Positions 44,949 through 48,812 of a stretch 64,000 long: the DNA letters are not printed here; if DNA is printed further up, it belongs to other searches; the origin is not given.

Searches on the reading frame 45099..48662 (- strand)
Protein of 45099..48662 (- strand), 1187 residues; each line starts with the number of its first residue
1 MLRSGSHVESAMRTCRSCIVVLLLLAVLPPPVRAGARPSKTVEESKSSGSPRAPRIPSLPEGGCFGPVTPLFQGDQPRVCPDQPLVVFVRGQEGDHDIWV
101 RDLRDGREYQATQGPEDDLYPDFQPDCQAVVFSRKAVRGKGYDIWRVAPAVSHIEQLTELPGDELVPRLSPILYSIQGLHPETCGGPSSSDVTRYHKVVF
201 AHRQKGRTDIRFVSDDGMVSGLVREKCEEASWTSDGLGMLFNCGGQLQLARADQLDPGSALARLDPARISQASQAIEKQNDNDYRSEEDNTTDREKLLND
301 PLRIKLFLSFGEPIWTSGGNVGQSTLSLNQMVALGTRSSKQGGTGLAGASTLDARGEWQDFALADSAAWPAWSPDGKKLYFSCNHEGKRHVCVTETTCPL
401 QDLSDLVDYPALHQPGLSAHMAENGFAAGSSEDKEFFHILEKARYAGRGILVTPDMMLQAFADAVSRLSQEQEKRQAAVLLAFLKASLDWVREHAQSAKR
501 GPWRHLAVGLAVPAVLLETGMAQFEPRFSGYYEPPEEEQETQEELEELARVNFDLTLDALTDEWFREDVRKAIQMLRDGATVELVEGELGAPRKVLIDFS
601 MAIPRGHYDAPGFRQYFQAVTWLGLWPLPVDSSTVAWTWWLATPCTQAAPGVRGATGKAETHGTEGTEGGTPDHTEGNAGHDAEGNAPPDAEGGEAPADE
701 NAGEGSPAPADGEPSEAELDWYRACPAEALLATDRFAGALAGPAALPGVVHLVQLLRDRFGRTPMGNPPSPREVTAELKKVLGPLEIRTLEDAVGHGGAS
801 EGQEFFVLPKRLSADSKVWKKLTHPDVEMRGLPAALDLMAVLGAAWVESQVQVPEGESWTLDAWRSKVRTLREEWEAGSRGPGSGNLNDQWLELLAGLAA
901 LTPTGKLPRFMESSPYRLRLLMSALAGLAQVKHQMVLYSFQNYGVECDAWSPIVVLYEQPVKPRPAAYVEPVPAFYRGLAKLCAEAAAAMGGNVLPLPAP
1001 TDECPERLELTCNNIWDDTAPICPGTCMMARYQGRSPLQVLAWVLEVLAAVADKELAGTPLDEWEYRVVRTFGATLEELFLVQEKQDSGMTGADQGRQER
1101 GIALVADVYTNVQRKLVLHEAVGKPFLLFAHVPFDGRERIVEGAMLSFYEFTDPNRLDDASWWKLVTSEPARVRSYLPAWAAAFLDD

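Call 54: search_protein_families(library=pfam, proteins=[window:45099-48662:-], max_evalue=0.0001)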
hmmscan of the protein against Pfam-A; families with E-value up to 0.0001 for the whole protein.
window:45099-48662:- (1187 aa): 2 families
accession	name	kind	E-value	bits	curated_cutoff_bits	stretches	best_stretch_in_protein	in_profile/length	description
PF11369.13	DUF3160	-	3.5e-66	224.5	25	2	800-1170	292-626/632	Protein of unknown function (DUF3160)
PF07676.18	PD40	-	3.8e-08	33.5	20.9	1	368-389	12-34/38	WD40-like Beta Propeller Repeat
